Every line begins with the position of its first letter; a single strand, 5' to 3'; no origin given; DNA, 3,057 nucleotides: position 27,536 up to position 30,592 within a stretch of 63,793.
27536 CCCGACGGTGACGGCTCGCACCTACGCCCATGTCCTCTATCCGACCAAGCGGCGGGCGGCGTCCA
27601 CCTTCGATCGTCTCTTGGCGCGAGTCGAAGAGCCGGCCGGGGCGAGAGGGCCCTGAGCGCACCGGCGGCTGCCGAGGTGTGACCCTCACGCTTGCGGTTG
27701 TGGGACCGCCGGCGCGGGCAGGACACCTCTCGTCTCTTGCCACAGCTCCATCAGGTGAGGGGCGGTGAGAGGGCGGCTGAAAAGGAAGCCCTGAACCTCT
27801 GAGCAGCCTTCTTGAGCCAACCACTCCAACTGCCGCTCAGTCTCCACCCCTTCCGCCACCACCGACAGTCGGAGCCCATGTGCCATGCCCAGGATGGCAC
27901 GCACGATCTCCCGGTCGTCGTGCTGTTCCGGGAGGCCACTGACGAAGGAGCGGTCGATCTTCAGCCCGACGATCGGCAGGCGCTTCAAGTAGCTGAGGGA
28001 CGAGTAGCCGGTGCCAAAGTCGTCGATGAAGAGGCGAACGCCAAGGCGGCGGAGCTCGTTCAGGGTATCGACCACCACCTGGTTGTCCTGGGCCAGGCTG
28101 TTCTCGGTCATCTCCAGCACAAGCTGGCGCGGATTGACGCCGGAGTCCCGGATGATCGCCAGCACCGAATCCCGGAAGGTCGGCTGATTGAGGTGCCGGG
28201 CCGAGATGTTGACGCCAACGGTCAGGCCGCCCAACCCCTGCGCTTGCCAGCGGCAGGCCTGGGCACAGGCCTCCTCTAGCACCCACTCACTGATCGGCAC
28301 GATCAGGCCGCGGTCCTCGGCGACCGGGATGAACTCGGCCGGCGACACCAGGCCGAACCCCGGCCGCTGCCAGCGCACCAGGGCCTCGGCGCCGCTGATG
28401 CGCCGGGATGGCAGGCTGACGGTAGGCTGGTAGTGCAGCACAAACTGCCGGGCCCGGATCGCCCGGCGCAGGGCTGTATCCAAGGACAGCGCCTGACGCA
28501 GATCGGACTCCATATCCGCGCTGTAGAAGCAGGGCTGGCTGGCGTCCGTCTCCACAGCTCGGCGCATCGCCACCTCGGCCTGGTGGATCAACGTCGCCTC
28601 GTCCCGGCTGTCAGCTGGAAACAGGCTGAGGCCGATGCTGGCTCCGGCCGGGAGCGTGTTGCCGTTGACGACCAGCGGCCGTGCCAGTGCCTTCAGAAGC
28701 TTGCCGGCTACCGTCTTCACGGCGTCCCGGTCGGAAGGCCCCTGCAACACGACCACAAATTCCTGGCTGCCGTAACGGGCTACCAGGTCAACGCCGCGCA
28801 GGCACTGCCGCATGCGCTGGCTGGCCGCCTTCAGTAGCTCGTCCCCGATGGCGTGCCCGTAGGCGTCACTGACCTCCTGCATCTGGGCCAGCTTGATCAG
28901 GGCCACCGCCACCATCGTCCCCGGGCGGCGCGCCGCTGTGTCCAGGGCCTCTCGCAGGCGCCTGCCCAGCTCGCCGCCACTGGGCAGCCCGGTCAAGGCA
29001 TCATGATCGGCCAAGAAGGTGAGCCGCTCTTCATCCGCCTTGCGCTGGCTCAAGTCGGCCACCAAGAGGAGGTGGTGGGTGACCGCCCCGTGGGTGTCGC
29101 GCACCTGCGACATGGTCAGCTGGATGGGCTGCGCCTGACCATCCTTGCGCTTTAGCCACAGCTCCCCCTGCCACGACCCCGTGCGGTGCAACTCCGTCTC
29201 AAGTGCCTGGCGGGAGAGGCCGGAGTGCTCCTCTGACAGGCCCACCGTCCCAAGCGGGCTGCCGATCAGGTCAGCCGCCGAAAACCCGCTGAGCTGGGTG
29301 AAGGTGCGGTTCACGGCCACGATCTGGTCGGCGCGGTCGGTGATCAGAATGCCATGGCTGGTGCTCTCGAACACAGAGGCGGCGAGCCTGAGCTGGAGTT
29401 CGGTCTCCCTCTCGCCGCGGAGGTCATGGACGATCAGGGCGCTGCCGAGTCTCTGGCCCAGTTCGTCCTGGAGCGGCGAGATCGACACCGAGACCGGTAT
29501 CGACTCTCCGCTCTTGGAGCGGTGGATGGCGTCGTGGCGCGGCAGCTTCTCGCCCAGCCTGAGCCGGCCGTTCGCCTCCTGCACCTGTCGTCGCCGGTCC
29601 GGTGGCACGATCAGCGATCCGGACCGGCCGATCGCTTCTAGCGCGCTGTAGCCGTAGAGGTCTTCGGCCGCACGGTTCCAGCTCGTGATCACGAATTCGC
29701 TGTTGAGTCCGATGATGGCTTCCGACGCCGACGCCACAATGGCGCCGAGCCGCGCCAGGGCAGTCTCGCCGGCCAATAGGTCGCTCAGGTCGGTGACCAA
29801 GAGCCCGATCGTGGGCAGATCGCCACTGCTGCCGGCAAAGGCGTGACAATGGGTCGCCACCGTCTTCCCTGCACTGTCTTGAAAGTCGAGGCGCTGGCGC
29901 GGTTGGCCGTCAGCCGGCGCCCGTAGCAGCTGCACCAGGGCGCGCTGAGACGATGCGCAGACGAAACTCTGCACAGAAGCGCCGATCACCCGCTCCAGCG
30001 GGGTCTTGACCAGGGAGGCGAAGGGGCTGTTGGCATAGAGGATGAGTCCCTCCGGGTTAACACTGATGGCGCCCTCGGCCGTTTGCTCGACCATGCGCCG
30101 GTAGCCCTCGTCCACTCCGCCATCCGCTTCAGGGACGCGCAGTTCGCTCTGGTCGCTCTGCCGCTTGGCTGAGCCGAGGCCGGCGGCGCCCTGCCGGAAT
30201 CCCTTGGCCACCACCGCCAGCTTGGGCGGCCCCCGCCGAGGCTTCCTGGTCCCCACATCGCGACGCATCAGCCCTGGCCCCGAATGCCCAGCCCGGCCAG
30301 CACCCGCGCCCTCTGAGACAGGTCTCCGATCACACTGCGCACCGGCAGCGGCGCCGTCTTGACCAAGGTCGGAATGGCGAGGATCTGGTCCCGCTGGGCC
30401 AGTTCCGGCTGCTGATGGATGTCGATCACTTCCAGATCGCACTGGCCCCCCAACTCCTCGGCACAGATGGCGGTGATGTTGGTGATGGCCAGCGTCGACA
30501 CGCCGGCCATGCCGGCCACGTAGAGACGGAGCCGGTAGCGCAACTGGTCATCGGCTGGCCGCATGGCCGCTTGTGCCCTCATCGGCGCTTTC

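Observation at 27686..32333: kaiC-kaiB operon without kaiA, translationally coupled to a PAS/GGDEF*/EAL protein: a timer wired to c-di-GMP?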

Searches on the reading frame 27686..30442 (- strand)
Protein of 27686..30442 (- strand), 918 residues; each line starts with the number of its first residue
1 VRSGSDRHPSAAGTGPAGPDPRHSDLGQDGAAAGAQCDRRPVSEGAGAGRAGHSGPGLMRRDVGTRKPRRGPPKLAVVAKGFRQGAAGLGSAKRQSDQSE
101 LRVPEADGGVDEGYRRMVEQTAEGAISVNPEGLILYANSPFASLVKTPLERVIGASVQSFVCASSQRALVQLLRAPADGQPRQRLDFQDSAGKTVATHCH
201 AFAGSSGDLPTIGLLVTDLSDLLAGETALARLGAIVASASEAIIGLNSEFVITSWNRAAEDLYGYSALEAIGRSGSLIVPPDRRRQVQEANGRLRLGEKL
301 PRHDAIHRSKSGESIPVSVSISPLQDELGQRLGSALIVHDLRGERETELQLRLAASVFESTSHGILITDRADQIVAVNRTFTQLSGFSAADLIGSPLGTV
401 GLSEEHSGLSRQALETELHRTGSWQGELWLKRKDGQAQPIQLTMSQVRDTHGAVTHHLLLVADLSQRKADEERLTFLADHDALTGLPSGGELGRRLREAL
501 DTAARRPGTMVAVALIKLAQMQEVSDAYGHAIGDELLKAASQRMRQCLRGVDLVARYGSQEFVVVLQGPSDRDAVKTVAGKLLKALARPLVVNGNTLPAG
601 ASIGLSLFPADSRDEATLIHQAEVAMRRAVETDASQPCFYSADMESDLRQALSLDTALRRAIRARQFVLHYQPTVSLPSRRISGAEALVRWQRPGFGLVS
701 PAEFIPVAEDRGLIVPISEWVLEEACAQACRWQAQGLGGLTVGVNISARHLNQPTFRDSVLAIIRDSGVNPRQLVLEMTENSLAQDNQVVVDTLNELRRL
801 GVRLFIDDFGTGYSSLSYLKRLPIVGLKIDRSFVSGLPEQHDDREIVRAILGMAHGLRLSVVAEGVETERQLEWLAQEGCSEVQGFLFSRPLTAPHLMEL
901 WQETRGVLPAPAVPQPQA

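Call 5: search_protein_families(library=pfam, proteins=[window:27686-30442:-], max_evalue=0.01)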
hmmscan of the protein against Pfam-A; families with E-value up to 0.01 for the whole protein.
window:27686-30442:- (918 aa): 9 families
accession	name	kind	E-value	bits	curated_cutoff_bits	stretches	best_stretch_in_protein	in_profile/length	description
PF00563.25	EAL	-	3.7e-76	256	31.3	1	657-891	3-236/236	EAL domain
PF13426.13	PAS_9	-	2.1e-31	108.7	27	3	363-466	2-103/103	PAS domain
PF00990.26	GGDEF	-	3.2e-31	108.7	23.8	1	478-632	1-157/161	Diguanylate cyclase, GGDEF domain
PF00989.32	PAS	-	8.1e-31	106.8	22.6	3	357-461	6-110/113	PAS fold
PF08448.16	PAS_4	-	2.5e-28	98.9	23.1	3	238-345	3-109/110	PAS fold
PF13188.13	PAS_8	-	1.1e-15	57.3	21.8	2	356-398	5-44/65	PAS domain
PF08447.18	PAS_3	-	2.8e-09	37.6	25.6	1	253-331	2-82/89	PAS fold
PF24820.1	Diguanyl_cycl_sensor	-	1.6e-07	31.7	28.1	1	118-191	2-74/109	Diguanylate cyclase-like sensor domain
PF12860.13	PAS_7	-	9.4e-05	23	27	0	359-404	2-48/115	PAS fold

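Call 28: search_protein_families(library=pfam, alignment_id=A2, max_evalue=0.00001)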
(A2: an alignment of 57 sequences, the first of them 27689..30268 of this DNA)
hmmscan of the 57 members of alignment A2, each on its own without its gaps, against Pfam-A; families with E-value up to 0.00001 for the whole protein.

A. member 1, window:27689-30268:- (860 aa): 8 families
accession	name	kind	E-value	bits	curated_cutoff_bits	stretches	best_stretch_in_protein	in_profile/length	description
PF00563.25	EAL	-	3.2e-76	256.3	31.3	1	599-833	3-236/236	EAL domain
PF13426.13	PAS_9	-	1.5e-31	109.1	27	2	305-408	2-103/103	PAS domain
PF00990.26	GGDEF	-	2.9e-31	108.9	23.8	1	420-574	1-157/161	Diguanylate cyclase, GGDEF domain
PF00989.32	PAS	-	6e-31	107.2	22.6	2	299-403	6-110/113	PAS fold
PF08448.16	PAS_4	-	1.4e-28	99.8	23.1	3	180-287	3-109/110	PAS fold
PF13188.13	PAS_8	-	8.8e-16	57.6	21.8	0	298-340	5-44/65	PAS domain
PF08447.18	PAS_3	-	2.3e-09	37.8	25.6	0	195-273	2-82/89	PAS fold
PF24820.1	Diguanyl_cycl_sensor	-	1.2e-07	32.1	28.1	0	60-133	2-74/109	Diguanylate cyclase-like sensor domain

B. families by the number of members that match (of 57 scanned): 29 families (the first 25 are shown)
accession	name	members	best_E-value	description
PF13426.13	PAS_9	50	3.4e-55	PAS domain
PF00989.32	PAS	50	1.6e-54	PAS fold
PF08448.16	PAS_4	46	1.8e-47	PAS fold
PF02518.31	HATPase_c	34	2.2e-33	Histidine kinase-, DNA gyrase B-, and HSP90-like ATPase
PF13188.13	PAS_8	33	5.2e-42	PAS domain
PF00512.31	HisKA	30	1.6e-22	His Kinase A (phospho-acceptor) domain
PF24820.1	Diguanyl_cycl_sensor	26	8.6e-22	Diguanylate cyclase-like sensor domain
PF08447.18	PAS_3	18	1.7e-39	PAS fold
PF12860.13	PAS_7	13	3.1e-13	PAS fold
PF00072.30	Response_reg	12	5.4e-26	Response regulator receiver domain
PF00563.25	EAL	6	1.8e-76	EAL domain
PF00990.26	GGDEF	6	1.5e-50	Diguanylate cyclase, GGDEF domain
PF07536.20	HWE_HK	4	1.2e-27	HWE histidine kinase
PF00158.32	Sigma54_activat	3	1.5e-71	Sigma-54 interaction domain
PF07568.18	HisKA_2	3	2.9e-29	Histidine kinase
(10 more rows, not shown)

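Call 34: list_cluster_members(proteins=[P0002, L003:7473-8570:+, window:27686-30268:-])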
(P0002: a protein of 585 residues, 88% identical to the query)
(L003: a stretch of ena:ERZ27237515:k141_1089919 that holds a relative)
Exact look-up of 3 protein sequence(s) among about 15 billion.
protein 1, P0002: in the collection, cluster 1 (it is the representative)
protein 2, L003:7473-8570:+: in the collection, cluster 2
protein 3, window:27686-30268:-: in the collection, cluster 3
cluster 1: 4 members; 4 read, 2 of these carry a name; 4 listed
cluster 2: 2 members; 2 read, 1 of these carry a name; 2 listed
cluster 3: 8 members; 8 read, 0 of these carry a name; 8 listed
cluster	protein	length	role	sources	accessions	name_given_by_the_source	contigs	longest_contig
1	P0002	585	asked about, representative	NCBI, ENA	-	-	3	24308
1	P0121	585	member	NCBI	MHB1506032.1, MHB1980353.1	MAG: circadian clock protein KaiC [Sulfobacillus sp.]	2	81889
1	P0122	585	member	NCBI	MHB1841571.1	MAG: circadian clock protein KaiC [Sulfobacillus sp.]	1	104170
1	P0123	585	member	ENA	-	-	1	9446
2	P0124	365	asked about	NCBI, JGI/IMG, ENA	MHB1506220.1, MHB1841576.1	MAG: RNA polymerase sigma factor RpoD [Sulfobacillus sp.] | RNA polymerase primary sigma factor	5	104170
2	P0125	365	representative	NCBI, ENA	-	-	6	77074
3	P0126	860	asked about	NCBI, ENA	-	-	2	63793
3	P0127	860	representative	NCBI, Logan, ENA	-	-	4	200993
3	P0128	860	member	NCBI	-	-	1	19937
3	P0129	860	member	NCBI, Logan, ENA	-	-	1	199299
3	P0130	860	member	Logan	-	-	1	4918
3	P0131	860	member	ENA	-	-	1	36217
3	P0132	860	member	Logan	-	-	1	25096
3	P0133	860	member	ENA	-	-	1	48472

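Call 35: find_homologous_proteins(query=window:27689-30268:-, max_evalue=1e-20)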
Query window:27689-30268:- (860 aa): 861 proteins with E <= 1e-20 among 8000 candidates; the best 120 are listed.
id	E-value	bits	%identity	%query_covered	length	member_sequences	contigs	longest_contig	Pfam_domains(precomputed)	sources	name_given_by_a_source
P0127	0.0e+0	1882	100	100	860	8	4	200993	PF08447.19,PF13426.14,PF13188.14,PF24820.2,PF08448.17,PF00563.26,PF00989.32,PF00990.27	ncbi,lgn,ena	-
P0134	0.0e+0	1185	66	99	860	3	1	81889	PF08447.19,PF13426.14,PF13188.14,PF24820.2,PF08448.17,PF00563.26,PF00989.32,PF00990.27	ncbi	ncbi:MAG: EAL domain-containing protein [Sulfobacillus sp.]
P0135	0.0e+0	1152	63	100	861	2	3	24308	PF08447.19,PF13426.14,PF13188.14,PF24820.2,PF08448.17,PF00563.26,PF00989.32,PF00990.27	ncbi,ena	-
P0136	0.0e+0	1146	63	99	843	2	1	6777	PF08447.19,PF13426.14,PF13188.14,PF08448.17,PF00563.26,PF00989.32,PF00990.27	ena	-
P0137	4.3e-152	526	43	68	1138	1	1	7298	PF08447.19,PF13426.14,PF13188.14,PF12860.14,PF24820.2,PF08448.17,PF00563.26,PF00989.32,PF00990.27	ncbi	-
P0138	5.5e-150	519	39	78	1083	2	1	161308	PF08447.19,PF13426.14,PF13188.14,PF12860.14,PF24820.2,PF08448.17,PF00563.26,PF00989.32,PF00990.27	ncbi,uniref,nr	ncbi:PAS domain S-box protein [Telmatospirillum sp. J64-1]|uniref:sensor domain-containing protein n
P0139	3.6e-148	513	41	78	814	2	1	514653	PF08447.19,PF13426.14,PF13188.14,PF08448.17,PF00563.26,PF00989.32,PF00990.27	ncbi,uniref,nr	ncbi:diguanylate cyclase [Novimethylophilus kurashikiensis]|uniref:Diguanylate cyclase n=1 Tax=Novim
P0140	1.4e-147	511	34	90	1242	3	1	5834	PF13596.13,PF08447.19,PF13426.14,PF13188.14,PF12860.14,PF08448.17,PF00563.26,PF00989.32,PF00990.27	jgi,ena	-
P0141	7.4e-147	509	32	90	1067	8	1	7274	PF07238.20,PF08447.19,PF13426.14,PF13188.14,PF08448.17,PF00563.26,PF00989.32,PF00990.27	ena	-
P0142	6.9e-146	506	32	90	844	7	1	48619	PF08447.19,PF13426.14,PF13188.14,PF08448.17,PF00563.26,PF00989.32,PF00990.27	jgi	jgi:diguanylate cyclase (GGDEF)-like protein/PAS domain S-box-containing protein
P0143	4.6e-144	500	35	90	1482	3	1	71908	PF08447.19,PF13426.14,PF13188.14,PF12860.14,PF08448.17,PF00563.26,PF00989.32,PF00990.27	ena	-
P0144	6.3e-144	499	38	88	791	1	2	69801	PF08447.19,PF13426.14,PF13188.14,PF12860.14,PF08448.17,PF00563.26,PF00989.32,PF00990.27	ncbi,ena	-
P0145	9.3e-144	499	35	80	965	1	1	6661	PF13596.13,PF08447.19,PF13426.14,PF13188.14,PF18095.8,PF12860.14,PF24820.2,PF08448.17,PF00563.26,PF00989.32,PF00990.27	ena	-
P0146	3.0e-143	497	42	78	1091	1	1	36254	PF08447.19,PF13426.14,PF13188.14,PF08448.17,PF00563.26,PF00989.32,PF00990.27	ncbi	-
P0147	9.8e-142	492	41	77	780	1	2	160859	PF08447.19,PF13426.14,PF13188.14,PF08448.17,PF00563.26,PF00989.32,PF00990.27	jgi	-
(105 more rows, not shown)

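Call 37: find_encoding_contigs(protein=P0134, flank=10000, max_places=2)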
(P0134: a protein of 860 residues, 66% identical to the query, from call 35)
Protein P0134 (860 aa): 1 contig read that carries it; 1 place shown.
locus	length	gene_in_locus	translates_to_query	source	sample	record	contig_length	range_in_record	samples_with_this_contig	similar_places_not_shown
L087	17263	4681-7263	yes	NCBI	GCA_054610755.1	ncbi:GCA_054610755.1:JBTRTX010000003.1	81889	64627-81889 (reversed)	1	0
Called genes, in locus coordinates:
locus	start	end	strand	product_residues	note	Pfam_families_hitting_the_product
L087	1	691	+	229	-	PF04542:Sigma70_r2, PF04539:Sigma70_r3, PF04545:Sigma70_r4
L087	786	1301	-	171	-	PF08327:AHSA1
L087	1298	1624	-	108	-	PF12840:HTH_20, PF12802:MarR_2 (weak)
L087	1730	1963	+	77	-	PF02604:PhdYeFM_antitox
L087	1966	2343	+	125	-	PF01850:PIN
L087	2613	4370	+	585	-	PF00154:RecA_N (faint), PF03796:DnaB_C (faint), PF06745:ATPase, PF13481:AAA_25, PF13191:AAA_16 (faint), PF06745:ATPase, PF13481:AAA_25 (weak), PF23442:DUF7125 (weak), +1 more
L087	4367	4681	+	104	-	PF07689:KaiB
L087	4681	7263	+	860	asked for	PF00989:PAS, PF08448:PAS_4, PF13426:PAS_9, PF08447:PAS_3, PF00989:PAS, PF08448:PAS_4, PF13426:PAS_9, PF00990:GGDEF, +3 more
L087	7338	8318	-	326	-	PF14659:Phage_int_SAM_3 (weak), PF00589:Phage_integrase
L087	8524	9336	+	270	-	PF01522:Polysacc_deac_1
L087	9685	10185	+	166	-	PF09970:DUF2204 (weak), PF08843:AbiEii (weak)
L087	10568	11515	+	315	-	PF08240:ADH_N (weak), PF00107:ADH_zinc_N, PF13602:ADH_zinc_N_2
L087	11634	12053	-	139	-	PF01850:PIN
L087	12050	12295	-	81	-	PF22513:FitA-like_RHH, PF03869:Arc (weak)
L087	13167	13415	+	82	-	PF04014:MazE_antitoxin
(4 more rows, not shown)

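Call 38: find_encoding_contigs(protein=P0137, flank=6000, max_places=2)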
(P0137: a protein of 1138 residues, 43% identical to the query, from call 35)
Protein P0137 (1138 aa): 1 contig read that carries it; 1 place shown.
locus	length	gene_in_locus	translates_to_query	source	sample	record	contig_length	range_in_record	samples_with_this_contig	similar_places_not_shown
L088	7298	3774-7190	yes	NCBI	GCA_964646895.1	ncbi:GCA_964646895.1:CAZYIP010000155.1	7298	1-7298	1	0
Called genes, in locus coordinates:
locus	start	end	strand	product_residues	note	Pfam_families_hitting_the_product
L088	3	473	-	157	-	?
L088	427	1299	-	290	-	PF10609:ParA (weak), PF13614:AAA_31 (weak), PF01656:CbiA (weak)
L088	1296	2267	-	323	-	PF13807:GNVR (weak)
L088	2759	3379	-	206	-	PF02563:Poly_export, PF10531:SLBB, PF22461:SLBB_2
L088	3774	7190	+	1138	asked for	PF00989:PAS, PF13426:PAS_9, PF13426:PAS_9, PF13426:PAS_9, PF00989:PAS, PF13426:PAS_9, PF00989:PAS, PF13426:PAS_9, +10 more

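Call 39: find_encoding_contigs(protein=P0139, flank=6000, max_places=2)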
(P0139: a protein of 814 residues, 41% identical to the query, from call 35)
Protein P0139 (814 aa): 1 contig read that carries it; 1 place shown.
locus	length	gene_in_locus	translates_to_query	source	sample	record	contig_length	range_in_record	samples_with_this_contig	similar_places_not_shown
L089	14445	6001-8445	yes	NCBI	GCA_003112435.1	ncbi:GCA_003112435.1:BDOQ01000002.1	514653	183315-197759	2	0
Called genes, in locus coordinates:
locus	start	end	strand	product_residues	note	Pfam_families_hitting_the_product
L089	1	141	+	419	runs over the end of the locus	PF13393:tRNA-synt_His, PF00587:tRNA-synt_2b, PF03129:HGTP_anticodon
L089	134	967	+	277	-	PF00005:ABC_tran, PF02463:SMC_N, PF08352:oligo_HPY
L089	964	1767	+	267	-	PF00005:ABC_tran, PF13304:AAA_21 (faint)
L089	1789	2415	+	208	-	PF09976:TPR_21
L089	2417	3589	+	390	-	PF07774:EMC1_C (faint), PF01011:PQQ (faint), PF13570:Beta-prop_ACSF4, PF25293:Beta-prop_EMC1_N (faint), PF13360:PQQ_2, PF13570:Beta-prop_ACSF4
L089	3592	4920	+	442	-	PF00005:ABC_tran (faint), PF01926:MMR_HSR1, PF02421:FeoB_N, PF00009:GTP_EFTU, PF01926:MMR_HSR1, PF02421:FeoB_N, PF04548:AIG1 (weak), PF14714:KH_dom-like, +5 more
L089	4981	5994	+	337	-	PF08668:HDOD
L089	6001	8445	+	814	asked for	PF00989:PAS, PF08448:PAS_4, PF13426:PAS_9, PF00989:PAS, PF08448:PAS_4 (weak), PF13426:PAS_9, PF00990:GGDEF, PF00563:EAL, +2 more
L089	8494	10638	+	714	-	PF12867:DinB_2, PF03781:FGE-sulfatase, PF13489:Methyltransf_23, PF13847:Methyltransf_31, PF08241:Methyltransf_11, PF08242:Methyltransf_12, PF13649:Methyltransf_25 (weak)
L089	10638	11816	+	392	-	PF00155:Aminotran_1_2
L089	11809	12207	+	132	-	PF01641:SelR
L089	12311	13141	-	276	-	PF13512:TPR_18, PF13174:TPR_6 (faint), PF13525:YfiO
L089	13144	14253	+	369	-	PF01479:S4 (weak), PF00849:PseudoU_synth_2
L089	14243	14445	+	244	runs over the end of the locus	PF02578:Cu-oxidase_4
